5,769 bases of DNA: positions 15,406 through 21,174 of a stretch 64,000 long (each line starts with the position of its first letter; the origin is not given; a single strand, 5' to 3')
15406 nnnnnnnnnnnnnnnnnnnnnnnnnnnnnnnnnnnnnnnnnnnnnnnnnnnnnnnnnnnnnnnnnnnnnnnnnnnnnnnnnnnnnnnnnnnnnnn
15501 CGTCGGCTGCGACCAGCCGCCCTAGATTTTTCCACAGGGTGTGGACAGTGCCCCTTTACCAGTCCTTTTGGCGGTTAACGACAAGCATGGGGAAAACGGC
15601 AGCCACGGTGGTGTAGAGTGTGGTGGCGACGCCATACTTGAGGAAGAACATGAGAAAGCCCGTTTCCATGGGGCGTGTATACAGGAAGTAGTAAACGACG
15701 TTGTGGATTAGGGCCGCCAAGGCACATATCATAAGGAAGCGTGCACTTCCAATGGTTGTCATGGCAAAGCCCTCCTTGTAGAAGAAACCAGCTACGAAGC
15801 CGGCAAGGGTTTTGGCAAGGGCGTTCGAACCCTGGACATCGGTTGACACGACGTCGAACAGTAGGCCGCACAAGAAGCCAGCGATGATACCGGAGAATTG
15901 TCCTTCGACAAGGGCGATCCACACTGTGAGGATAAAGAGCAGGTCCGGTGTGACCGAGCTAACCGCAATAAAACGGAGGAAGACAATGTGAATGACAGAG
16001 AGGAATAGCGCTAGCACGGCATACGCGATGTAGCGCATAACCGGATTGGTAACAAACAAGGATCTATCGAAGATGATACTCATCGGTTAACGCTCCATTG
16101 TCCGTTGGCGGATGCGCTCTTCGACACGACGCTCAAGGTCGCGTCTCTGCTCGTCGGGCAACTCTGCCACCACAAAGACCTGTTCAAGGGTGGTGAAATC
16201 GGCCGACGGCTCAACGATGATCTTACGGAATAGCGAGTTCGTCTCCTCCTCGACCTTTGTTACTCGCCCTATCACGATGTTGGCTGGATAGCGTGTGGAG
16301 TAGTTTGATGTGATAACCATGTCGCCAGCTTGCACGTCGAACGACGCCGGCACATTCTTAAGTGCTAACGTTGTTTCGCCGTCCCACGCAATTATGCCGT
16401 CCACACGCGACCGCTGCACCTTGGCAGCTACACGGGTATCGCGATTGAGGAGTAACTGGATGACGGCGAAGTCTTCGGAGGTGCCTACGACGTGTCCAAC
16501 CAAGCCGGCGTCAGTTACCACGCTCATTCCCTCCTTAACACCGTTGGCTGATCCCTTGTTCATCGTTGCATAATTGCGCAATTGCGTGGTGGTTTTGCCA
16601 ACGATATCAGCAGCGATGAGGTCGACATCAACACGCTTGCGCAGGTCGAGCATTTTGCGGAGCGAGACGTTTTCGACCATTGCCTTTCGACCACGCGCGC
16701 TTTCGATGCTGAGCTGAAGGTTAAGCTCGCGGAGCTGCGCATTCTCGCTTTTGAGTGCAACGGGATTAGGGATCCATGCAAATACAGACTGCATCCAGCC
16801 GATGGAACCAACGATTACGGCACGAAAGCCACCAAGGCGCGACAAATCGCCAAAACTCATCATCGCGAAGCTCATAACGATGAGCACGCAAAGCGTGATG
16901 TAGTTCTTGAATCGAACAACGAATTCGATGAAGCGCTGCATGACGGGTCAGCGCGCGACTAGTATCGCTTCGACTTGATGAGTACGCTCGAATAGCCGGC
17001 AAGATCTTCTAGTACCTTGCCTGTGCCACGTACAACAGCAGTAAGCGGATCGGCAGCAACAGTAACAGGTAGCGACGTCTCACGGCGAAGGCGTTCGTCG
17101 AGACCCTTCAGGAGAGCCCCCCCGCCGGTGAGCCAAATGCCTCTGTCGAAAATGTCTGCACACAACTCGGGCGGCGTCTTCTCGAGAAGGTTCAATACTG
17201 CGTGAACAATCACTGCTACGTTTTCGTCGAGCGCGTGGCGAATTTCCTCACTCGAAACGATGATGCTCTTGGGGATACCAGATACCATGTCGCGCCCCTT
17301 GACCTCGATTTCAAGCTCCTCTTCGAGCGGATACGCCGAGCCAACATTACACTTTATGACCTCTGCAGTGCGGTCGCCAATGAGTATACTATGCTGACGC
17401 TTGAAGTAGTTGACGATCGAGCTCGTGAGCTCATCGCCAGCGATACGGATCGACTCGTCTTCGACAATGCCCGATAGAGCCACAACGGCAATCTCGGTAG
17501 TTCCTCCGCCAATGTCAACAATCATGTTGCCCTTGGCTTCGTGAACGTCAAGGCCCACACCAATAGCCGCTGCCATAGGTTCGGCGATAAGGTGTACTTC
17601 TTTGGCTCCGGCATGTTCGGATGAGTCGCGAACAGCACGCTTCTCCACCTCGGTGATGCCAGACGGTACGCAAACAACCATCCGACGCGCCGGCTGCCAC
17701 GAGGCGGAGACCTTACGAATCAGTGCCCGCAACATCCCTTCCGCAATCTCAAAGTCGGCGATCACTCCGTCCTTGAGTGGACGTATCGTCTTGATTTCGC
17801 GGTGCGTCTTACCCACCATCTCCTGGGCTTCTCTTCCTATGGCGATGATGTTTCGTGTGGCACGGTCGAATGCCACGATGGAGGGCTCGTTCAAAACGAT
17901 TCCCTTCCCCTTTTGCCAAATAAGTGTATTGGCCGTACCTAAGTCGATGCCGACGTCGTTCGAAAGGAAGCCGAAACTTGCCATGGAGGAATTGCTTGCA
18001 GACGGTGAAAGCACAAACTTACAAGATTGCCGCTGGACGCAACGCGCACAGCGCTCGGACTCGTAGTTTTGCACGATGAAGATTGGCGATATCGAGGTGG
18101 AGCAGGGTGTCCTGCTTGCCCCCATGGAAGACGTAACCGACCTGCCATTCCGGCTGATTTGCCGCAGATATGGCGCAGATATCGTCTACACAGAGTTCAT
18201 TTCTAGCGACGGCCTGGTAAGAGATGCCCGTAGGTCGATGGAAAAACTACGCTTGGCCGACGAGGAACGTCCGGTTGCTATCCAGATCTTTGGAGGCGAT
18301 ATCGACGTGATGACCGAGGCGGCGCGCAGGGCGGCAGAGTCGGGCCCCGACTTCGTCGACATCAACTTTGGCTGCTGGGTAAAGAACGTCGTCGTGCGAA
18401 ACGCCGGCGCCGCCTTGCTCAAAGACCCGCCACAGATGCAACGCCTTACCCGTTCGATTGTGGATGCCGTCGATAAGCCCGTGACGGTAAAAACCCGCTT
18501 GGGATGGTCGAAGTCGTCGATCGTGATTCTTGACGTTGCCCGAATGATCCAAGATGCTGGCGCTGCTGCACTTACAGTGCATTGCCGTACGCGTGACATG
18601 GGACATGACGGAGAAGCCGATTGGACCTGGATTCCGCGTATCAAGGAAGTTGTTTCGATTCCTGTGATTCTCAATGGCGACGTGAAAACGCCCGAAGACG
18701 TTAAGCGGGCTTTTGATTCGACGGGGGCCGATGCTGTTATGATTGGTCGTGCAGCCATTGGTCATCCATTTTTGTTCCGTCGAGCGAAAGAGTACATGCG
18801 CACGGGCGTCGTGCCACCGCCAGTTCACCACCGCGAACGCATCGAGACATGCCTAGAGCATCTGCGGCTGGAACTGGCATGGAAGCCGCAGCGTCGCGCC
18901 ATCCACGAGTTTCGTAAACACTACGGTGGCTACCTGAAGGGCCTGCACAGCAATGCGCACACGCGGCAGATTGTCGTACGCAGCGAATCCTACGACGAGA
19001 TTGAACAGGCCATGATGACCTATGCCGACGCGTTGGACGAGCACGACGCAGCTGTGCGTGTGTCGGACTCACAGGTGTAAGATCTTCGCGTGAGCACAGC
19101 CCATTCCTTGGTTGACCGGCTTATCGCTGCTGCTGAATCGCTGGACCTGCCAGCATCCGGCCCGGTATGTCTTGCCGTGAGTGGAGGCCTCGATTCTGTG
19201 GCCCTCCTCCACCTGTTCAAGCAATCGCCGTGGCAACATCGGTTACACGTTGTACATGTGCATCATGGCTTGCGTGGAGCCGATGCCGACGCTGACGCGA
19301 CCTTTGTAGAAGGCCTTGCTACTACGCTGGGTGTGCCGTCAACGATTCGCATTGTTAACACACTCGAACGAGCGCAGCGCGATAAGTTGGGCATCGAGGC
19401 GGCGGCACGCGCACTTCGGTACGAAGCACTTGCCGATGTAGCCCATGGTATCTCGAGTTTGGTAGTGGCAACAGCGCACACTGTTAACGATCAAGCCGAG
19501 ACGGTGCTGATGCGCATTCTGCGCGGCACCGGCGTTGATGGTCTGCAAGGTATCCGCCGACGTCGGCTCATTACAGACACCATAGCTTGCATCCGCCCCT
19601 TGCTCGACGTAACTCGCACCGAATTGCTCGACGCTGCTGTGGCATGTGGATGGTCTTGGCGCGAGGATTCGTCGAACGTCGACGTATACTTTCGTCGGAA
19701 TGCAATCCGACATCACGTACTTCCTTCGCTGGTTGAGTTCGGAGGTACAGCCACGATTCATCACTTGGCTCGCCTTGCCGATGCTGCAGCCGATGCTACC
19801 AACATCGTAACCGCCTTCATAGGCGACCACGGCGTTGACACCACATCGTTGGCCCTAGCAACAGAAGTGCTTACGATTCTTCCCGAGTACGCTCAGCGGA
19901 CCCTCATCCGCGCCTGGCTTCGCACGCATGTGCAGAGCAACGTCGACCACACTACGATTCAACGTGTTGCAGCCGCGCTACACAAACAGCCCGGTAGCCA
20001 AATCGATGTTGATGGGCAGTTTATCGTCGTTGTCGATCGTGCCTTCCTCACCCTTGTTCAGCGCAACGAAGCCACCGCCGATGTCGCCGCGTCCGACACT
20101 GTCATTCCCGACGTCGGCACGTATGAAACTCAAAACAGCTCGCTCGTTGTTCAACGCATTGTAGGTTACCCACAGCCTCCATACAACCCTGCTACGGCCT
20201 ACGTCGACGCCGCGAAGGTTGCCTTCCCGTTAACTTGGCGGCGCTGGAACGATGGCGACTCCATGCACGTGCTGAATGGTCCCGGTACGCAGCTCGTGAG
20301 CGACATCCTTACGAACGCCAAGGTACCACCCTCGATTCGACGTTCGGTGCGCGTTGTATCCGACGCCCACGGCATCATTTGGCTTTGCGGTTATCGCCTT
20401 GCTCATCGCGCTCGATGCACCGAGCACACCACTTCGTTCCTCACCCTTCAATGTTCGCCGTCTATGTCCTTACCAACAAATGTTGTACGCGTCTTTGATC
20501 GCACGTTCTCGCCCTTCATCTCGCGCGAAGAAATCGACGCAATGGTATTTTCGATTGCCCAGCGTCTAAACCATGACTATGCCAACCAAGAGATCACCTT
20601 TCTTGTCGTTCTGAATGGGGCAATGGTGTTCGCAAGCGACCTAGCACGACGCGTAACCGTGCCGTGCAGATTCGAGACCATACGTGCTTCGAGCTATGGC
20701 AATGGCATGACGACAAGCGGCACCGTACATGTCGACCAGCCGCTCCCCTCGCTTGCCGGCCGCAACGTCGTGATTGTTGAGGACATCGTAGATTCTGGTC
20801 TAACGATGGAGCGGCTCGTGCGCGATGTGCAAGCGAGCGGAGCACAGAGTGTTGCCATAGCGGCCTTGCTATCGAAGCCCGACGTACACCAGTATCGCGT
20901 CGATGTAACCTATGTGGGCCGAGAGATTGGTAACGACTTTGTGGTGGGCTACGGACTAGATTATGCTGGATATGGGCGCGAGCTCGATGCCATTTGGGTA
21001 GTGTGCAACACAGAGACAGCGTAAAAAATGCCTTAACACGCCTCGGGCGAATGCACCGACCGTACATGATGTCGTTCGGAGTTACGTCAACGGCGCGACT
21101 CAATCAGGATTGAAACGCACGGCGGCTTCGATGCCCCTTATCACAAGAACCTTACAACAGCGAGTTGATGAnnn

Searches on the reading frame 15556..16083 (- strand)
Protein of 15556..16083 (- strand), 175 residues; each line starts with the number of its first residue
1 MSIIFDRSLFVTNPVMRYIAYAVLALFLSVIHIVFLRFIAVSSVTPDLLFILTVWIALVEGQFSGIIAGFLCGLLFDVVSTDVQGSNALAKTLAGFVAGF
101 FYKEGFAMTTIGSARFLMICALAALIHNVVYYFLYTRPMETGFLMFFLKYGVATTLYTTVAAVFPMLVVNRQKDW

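Call 66: search_protein_families(library=pfam, proteins=[window:15556-16083:-], max_evalue=0.001)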
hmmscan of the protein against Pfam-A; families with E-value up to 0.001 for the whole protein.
window:15556-16083:- (175 aa): 1 family
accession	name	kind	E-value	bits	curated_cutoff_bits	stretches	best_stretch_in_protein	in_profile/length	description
PF04093.17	MreD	-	5.2e-06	27.1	24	1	21-130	10-124/158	rod shape-determining protein MreD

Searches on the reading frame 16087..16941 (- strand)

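Call 54: search_protein_families(library=ncbifam, proteins=[window:16087-16941:-], max_evalue=1e-10)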
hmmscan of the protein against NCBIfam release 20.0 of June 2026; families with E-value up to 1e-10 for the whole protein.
window:16087-16941:- (284 aa): 13 families
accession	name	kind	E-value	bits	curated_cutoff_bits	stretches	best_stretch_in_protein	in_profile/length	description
NF010532.0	PRK13922.9-3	equivalog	2.8e-58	197.2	243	1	1-275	1-277/280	rod shape-determining protein MreC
TIGR00219.1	mreC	equivalog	3.5e-40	137.9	92.75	1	7-260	3-273/283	rod shape-determining protein MreC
NF010527.0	PRK13922.6-2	equivalog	4.3e-32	111.3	289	1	50-257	36-243/249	rod shape-determining protein MreC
NF010524.0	PRK13922.14-4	equivalog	2.7e-29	102.2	332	1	58-259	65-269/270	rod shape-determining protein MreC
NF010519.0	PRK13922.13-4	equivalog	5.4e-27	94.9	505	1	63-261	75-274/406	rod shape-determining protein MreC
NF010520.0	PRK13922.13-5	equivalog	2e-25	89.6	343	1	60-259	64-261/263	rod shape-determining protein MreC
NF010513.0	PRK13922.12-3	equivalog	1.4e-24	87.1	380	1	50-259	72-281/305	rod shape-determining protein MreC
NF010510.0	PRK13922.11-5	equivalog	1.1e-23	83.8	415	1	63-268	79-280/334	rod shape-determining protein MreC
NF010512.0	PRK13922.12-1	equivalog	2.7e-20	72.8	336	1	16-258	16-265/287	rod shape-determining protein MreC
NF010533.0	PRK13922.9-5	equivalog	6.9e-20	71.4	384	1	89-232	111-254/345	rod shape-determining protein MreC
NF010514.0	PRK13922.12-4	equivalog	5.6e-18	65.1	337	1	24-232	38-253/276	rod shape-determining protein MreC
NF010518.0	PRK13922.13-3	equivalog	1.2e-15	57.5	385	1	48-258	64-290/295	rod shape-determining protein MreC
NF010536.0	PRK13923.2-1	equivalog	5.8e-13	49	271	1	76-260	2-189/210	putative spore coat protein regulator protein YlbO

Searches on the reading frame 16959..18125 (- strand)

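Call 54: search_protein_families(library=ncbifam, proteins=[window:16959-18125:-], max_evalue=1e-10)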
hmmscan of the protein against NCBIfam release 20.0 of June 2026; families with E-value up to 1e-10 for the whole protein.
window:16959-18125:- (388 aa): 14 families
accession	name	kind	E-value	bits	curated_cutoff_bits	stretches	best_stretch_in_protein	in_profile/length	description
NF010539.0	PRK13927.1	subfamily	1.8e-148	494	293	1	51-381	2-335/339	rod shape-determining protein MreB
TIGR00904.1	mreB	subfamily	1.3e-135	451.8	365.75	1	55-376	2-330/334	MreB/Mrl family cell shape determining protein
NF010540.1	PRK13929.1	exception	4.1e-118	394.2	515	1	53-375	2-327/334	rod-share determining protein MreBH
NF040964.1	MamK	subfamily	2.6e-21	76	400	1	58-375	3-322/335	MamK family actin-like protein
NF053558.1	BeeR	equivalog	3.7e-20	72.2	530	1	58-348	3-306/349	BeeR family actin-like protein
TIGR01991.1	HscA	equivalog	5.6e-16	58.2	708.55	1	118-303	101-293/600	Fe-S protein assembly chaperone HscA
NF011660.0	PRK15080.1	equivalog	2.7e-15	56.3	182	1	110-221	57-164/277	ethanolamine utilization protein EutJ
TIGR01174.1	ftsA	equivalog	3.3e-15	56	175.85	1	165-360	163-347/371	cell division protein FtsA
NF003520.0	PRK05183.1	subfamily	4.2e-15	55.2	620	1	117-247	120-256/621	Fe-S protein assembly chaperone HscA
NF009946.0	PRK13410.1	equivalog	1.9e-13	49.5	1019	1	116-223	104-213/669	molecular chaperone DnaK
TIGR02350.1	prok_dnaK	equivalog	5.4e-13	48.2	822.55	0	126-243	109-233/596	molecular chaperone DnaK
TIGR02529.1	EutJ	subfamily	7.4e-13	48.5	152.1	0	113-216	27-126/239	ethanolamine utilization protein EutJ family protein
NF009947.0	PRK13411.1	equivalog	1e-12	47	1002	0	145-242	132-235/662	molecular chaperone DnaK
NF001413.0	PRK00290.1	equivalog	7.2e-12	44.4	648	0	145-241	132-232/625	molecular chaperone DnaK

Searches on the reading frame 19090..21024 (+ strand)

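Call 47: search_protein_families(library=ncbifam, proteins=[window:19090-21024:+], max_evalue=0.00001)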
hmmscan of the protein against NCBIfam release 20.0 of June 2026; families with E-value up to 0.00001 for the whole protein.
window:19090-21024:+ (644 aa): 9 families
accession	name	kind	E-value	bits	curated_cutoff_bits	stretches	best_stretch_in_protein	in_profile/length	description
TIGR02432.1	lysidine_TilS_N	equivalog_domain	1.7e-50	171.6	93.6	1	26-212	2-189/189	tRNA lysidine(34) synthetase TilS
TIGR01203.1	HGPRTase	equivalog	4.8e-42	143.6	150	1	476-638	2-166/167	hypoxanthine phosphoribosyltransferase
NF007942.0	PRK10660.1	equivalog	2.7e-33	115.4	606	1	23-292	17-282/439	tRNA lysidine(34) synthetase TilS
NF006605.0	PRK09162.1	equivalog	3.4e-32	111.3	181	1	476-638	17-180/183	hypoxanthine-guanine phosphoribosyltransferase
NF002620.0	PRK02277.1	subfamily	5.1e-07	29.5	115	1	545-600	129-184/201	orotate phosphoribosyltransferase-like protein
TIGR01367.1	pyrE_Therm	equivalog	1.7e-06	27.8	150.25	0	510-596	68-144/187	orotate phosphoribosyltransferase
NF006613.0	PRK09177.1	equivalog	2.1e-06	27.4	138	1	477-606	12-134/159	xanthine phosphoribosyltransferase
TIGR01251.1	ribP_PPkin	subfamily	2.8e-06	26.5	113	1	491-593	151-246/309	ribose-phosphate diphosphokinase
TIGR02433.1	lysidine_TilS_C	equivalog_domain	4.3e-06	26.1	20.2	1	381-422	1-42/47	tRNA lysidine(34) synthetase TilS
